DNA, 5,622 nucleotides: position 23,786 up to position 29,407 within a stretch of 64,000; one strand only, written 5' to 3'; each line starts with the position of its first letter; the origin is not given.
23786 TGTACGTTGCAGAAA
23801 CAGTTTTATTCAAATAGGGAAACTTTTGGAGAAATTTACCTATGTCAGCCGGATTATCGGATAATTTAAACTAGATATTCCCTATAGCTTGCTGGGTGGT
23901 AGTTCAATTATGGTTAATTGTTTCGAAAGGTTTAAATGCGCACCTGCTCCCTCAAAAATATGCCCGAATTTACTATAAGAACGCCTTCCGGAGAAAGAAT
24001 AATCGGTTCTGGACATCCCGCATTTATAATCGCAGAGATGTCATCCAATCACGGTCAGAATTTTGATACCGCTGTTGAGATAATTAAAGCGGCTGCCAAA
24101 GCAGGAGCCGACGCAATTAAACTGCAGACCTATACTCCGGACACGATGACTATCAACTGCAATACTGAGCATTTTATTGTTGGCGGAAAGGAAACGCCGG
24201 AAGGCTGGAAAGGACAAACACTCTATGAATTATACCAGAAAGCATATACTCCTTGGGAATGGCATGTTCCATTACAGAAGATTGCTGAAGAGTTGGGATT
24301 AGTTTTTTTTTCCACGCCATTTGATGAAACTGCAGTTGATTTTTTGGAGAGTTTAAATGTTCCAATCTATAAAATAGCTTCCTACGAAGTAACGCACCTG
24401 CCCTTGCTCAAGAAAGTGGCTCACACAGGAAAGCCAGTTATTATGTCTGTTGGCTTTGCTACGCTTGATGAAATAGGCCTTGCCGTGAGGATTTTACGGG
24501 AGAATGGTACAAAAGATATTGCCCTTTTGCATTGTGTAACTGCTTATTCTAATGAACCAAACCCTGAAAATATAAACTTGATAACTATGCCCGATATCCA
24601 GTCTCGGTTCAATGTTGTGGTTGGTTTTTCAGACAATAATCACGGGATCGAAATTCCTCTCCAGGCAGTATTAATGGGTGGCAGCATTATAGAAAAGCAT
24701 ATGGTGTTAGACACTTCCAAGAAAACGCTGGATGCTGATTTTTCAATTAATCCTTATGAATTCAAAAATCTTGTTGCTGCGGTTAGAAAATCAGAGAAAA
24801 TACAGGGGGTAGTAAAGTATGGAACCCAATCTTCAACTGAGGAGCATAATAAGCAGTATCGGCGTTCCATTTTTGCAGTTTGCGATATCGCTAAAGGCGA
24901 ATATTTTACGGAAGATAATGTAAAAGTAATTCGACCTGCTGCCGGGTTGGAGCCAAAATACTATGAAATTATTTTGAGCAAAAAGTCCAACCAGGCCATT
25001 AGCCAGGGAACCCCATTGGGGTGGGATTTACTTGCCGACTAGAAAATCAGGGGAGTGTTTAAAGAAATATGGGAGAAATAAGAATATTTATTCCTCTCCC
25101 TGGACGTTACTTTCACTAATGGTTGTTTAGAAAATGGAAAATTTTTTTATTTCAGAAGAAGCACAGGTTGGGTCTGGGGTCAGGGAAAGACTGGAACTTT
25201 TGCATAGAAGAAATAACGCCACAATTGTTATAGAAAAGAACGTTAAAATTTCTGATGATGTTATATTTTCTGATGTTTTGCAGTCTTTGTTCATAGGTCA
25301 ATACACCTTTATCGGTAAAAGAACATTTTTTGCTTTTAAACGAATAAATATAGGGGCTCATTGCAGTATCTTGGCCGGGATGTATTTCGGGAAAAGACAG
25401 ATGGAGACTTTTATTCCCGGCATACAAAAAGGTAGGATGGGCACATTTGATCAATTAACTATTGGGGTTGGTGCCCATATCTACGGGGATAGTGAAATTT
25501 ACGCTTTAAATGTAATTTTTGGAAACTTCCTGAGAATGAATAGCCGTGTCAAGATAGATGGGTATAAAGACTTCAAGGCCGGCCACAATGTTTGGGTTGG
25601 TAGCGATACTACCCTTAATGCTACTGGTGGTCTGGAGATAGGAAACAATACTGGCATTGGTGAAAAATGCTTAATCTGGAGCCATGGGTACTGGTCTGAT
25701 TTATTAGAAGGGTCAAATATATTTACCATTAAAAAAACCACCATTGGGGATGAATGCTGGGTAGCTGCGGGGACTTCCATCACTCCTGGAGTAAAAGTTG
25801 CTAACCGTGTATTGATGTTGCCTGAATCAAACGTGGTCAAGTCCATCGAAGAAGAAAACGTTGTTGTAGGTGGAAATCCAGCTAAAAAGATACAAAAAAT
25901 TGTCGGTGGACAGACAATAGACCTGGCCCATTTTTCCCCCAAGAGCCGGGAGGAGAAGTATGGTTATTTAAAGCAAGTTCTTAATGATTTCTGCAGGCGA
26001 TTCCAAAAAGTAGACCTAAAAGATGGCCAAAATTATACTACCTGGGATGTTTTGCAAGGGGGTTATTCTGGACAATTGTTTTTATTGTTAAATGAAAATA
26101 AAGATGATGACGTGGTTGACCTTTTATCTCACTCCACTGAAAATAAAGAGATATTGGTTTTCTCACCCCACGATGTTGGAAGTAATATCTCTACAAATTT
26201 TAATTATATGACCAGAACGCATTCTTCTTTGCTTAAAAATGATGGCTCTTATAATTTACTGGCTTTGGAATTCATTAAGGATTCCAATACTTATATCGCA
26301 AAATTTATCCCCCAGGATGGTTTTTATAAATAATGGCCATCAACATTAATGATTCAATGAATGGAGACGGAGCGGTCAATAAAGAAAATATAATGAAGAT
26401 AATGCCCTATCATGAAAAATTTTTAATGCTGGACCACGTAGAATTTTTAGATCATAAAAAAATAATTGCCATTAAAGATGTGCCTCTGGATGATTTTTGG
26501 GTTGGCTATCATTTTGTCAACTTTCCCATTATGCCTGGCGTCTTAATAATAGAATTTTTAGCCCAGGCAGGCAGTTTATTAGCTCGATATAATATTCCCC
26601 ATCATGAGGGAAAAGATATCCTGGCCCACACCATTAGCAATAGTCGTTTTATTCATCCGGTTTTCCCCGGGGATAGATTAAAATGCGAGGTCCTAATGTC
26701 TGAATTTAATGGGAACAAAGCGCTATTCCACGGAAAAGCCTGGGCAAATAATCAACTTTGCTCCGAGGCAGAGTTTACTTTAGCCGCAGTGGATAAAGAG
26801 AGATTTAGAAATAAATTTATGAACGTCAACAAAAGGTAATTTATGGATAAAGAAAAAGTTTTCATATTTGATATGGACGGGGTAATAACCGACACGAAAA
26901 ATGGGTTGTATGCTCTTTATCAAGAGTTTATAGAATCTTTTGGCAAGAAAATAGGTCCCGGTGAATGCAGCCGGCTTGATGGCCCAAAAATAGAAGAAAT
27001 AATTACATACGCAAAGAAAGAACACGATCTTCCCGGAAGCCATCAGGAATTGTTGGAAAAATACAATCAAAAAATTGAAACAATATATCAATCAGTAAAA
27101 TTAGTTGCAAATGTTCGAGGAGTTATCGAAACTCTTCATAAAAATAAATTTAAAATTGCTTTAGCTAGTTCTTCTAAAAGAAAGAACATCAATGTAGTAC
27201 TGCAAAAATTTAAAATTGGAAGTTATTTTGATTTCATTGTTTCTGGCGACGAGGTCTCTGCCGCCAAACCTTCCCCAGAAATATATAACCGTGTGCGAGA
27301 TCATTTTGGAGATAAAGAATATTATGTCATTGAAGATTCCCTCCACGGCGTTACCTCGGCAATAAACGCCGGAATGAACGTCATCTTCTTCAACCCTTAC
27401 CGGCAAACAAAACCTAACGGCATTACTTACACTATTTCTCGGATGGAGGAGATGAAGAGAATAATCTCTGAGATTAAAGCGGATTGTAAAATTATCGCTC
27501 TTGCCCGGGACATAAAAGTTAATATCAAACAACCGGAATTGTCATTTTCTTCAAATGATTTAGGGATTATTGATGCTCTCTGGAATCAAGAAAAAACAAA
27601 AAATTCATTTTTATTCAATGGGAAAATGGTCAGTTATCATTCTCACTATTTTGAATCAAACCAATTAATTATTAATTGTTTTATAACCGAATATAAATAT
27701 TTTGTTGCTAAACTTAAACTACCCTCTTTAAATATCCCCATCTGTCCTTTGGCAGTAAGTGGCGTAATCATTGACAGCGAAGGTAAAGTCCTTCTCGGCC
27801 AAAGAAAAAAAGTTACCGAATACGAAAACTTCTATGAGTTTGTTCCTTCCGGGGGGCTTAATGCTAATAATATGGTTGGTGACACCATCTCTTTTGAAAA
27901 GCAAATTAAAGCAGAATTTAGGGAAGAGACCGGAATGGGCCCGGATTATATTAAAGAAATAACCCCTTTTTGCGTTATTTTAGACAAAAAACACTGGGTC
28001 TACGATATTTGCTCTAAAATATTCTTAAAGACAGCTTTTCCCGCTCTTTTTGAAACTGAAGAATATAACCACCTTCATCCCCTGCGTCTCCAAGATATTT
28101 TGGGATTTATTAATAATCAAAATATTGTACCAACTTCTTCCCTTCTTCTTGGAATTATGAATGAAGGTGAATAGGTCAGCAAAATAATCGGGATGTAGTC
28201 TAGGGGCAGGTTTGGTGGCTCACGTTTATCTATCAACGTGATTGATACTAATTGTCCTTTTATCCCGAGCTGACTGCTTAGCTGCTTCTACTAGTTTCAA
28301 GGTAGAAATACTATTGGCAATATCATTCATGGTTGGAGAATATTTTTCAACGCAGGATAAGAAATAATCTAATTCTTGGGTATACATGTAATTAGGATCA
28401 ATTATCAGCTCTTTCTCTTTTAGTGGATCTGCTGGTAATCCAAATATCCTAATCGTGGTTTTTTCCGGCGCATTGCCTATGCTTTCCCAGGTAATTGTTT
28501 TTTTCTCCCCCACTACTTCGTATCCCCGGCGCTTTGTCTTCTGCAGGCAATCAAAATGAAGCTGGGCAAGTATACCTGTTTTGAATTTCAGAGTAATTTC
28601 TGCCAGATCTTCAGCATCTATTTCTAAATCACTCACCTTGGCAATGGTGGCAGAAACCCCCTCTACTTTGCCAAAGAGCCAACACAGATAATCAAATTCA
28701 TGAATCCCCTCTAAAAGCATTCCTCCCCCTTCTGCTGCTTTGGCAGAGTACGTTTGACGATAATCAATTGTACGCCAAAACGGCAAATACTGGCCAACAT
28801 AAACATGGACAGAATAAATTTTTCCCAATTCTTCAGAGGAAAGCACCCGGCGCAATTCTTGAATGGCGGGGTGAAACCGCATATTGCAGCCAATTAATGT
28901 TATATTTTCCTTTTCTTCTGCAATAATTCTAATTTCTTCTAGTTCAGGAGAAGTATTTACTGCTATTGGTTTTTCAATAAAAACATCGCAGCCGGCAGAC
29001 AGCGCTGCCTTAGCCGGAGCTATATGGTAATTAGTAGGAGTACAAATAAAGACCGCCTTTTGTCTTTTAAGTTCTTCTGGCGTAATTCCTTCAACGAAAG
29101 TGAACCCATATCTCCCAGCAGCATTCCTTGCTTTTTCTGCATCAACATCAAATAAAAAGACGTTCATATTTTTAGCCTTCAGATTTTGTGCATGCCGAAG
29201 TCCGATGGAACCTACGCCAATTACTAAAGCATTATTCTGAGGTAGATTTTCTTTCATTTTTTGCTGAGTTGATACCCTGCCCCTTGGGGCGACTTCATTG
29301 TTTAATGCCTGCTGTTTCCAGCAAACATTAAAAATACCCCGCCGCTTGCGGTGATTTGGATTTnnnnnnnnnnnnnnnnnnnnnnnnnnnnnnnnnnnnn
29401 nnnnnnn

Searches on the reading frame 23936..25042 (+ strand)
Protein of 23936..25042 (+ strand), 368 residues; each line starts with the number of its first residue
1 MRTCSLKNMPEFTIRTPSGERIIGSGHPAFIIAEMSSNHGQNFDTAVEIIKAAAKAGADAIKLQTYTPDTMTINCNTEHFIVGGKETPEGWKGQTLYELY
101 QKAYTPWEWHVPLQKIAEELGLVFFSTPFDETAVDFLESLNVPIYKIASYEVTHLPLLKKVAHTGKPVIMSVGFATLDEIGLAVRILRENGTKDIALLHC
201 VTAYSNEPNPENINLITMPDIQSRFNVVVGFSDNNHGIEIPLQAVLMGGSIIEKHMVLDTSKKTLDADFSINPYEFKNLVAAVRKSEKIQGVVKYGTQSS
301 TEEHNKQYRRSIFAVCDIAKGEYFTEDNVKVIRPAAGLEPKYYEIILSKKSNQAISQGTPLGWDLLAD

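Call 12: search_protein_families(library=pfam, proteins=[window:23936-25042:+], max_evalue=0.001)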
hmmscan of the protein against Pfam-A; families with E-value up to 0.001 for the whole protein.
window:23936-25042:+ (368 aa): 2 families
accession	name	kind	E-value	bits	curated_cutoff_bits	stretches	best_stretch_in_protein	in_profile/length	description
PF03102.20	NeuB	-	3e-80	269.6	22.1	1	49-293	1-239/241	NeuB family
PF08666.17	SAF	-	4.2e-08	34.1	21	1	309-366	1-62/63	SAF domain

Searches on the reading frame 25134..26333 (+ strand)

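Call 13: search_protein_families(library=pfam, proteins=[window:25134-26333:+], max_evalue=0.001)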
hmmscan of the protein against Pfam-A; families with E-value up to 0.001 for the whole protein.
window:25134-26333:+ (399 aa): 2 families
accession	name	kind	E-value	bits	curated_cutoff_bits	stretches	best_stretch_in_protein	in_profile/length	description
PF00132.30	Hexapep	-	2.2e-06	27.5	27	0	202-226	2-26/36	Bacterial transferase hexapeptide (six repeats)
PF25084.1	LbH_EIF2B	-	6.1e-05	23.4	54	0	148-231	17-102/105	EIF2B subunit epsilon LbH domain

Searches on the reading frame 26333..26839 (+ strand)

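Call 13: search_protein_families(library=pfam, proteins=[window:26333-26839:+], max_evalue=0.001)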
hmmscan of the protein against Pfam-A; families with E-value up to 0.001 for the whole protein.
window:26333-26839:+ (168 aa): 1 family
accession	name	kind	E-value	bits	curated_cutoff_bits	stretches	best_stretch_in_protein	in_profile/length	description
PF07977.19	FabA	-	4.9e-18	65.5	23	1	27-146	3-137/138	FabA-like domain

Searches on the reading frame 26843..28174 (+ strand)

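Call 13: search_protein_families(library=pfam, proteins=[window:26843-28174:+], max_evalue=0.001)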
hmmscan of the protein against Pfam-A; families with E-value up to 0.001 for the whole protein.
window:26843-28174:+ (443 aa): 2 families
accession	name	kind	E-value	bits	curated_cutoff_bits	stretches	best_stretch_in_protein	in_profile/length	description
PF13419.12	HAD_2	-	3.3e-37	128.7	23.8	1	8-182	2-177/178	Haloacid dehalogenase-like hydrolase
PF00702.32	Hydrolase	-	3e-23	83.7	26.4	1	5-177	2-191/191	haloacid dehalogenase-like hydrolase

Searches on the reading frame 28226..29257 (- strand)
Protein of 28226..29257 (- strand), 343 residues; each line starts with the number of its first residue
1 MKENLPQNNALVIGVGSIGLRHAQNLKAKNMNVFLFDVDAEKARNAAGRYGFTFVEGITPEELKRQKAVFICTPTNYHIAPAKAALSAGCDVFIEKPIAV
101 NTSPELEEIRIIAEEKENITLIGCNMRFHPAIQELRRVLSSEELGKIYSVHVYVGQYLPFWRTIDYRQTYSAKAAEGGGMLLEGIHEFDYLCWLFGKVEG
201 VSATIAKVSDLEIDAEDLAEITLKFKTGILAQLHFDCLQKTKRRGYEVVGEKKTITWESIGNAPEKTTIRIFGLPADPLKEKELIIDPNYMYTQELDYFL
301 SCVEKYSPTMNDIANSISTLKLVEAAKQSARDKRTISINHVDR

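Call 13: search_protein_families(library=pfam, proteins=[window:28226-29257:-], max_evalue=0.001)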
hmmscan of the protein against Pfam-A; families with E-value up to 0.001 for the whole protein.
window:28226-29257:- (343 aa): 6 families
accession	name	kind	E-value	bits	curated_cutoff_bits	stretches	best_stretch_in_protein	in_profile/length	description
PF22725.1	GFO_IDH_MocA_C3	-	2.8e-22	79.5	27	1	132-255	1-123/124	GFO/IDH/MocA C-terminal domain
PF02894.22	GFO_IDH_MocA_C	-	5.3e-21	75.8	22.9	1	139-337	4-217/218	Oxidoreductase family, C-terminal alpha/beta domain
PF01408.29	GFO_IDH_MocA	-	1.1e-16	62.1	24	1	9-121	2-117/120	Oxidoreductase family, NAD-binding Rossmann fold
PF22685.1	Gal80p_C-like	-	0.00021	22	29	1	130-207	1-80/152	Gal80p, C-terminal domain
PF02826.25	2-Hacid_dh_C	-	0.00038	20.3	25.1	1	4-74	33-100/178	D-isomer specific 2-hydroxyacid dehydrogenase, NAD binding domain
PF07991.19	KARI_N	-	0.00063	19.8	20.6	0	9-77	6-72/165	Acetohydroxy acid isomeroreductase, NADPH-binding domain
